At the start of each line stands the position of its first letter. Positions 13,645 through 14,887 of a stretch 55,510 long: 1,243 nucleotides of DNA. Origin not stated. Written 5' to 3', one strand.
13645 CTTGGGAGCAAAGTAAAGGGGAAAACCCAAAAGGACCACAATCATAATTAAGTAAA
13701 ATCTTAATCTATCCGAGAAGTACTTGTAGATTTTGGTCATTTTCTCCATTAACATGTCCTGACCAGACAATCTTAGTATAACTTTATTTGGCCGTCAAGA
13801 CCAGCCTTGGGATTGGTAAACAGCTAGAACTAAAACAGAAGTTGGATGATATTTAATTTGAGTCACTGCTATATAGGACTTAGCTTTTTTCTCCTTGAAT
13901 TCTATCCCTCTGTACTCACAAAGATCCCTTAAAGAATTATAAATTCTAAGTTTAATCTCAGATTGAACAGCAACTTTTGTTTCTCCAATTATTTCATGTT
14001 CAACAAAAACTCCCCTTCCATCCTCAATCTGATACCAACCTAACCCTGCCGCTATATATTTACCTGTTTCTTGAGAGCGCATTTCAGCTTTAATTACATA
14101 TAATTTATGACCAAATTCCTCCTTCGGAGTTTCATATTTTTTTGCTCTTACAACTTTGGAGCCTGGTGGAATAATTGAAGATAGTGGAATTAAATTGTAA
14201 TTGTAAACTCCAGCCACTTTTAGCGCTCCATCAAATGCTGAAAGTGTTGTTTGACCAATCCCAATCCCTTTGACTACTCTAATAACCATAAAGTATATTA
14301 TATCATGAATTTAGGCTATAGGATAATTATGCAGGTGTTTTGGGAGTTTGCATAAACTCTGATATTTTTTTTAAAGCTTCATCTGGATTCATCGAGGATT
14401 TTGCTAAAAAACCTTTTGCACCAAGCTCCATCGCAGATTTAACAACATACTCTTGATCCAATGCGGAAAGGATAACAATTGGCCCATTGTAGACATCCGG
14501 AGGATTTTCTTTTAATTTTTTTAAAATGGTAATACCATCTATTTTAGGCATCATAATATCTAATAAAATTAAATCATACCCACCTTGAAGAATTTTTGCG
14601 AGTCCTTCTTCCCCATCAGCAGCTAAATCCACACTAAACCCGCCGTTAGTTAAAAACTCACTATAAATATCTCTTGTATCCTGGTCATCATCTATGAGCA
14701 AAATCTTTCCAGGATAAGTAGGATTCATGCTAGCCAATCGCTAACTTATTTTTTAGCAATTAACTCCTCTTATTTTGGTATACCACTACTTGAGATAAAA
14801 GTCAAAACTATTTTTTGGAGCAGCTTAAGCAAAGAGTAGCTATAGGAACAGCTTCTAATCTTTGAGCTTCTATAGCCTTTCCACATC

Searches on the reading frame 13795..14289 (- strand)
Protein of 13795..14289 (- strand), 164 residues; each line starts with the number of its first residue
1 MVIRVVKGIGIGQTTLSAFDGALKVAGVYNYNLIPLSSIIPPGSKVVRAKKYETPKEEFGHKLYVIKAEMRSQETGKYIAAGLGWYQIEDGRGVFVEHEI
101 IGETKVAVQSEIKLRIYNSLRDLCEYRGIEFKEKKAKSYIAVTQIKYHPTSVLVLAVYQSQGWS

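Call 50: search_protein_families(library=pfam, proteins=[window:13795-14289:-], max_evalue=0.001)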
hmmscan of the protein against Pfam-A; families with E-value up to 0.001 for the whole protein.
window:13795-14289:- (164 aa): 1 family
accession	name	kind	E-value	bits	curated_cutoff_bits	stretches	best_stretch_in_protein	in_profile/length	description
PF01862.21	PvlArgDC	-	2.6e-26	92.9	22.7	1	3-158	5-160/161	Pyruvoyl-dependent arginine decarboxylase (PvlArgDC)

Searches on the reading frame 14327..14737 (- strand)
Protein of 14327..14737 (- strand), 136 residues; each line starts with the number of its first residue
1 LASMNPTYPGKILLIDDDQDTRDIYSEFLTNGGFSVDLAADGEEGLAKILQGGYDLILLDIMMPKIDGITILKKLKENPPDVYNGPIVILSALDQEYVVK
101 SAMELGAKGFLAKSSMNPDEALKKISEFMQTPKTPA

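Call 50: search_protein_families(library=pfam, proteins=[window:14327-14737:-], max_evalue=0.001)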
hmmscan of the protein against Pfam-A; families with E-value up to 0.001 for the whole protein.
window:14327-14737:- (136 aa): 1 family
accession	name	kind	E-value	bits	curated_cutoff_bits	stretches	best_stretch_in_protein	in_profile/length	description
PF00072.30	Response_reg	-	2.9e-26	92.3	30.2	1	12-124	1-109/111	Response regulator receiver domain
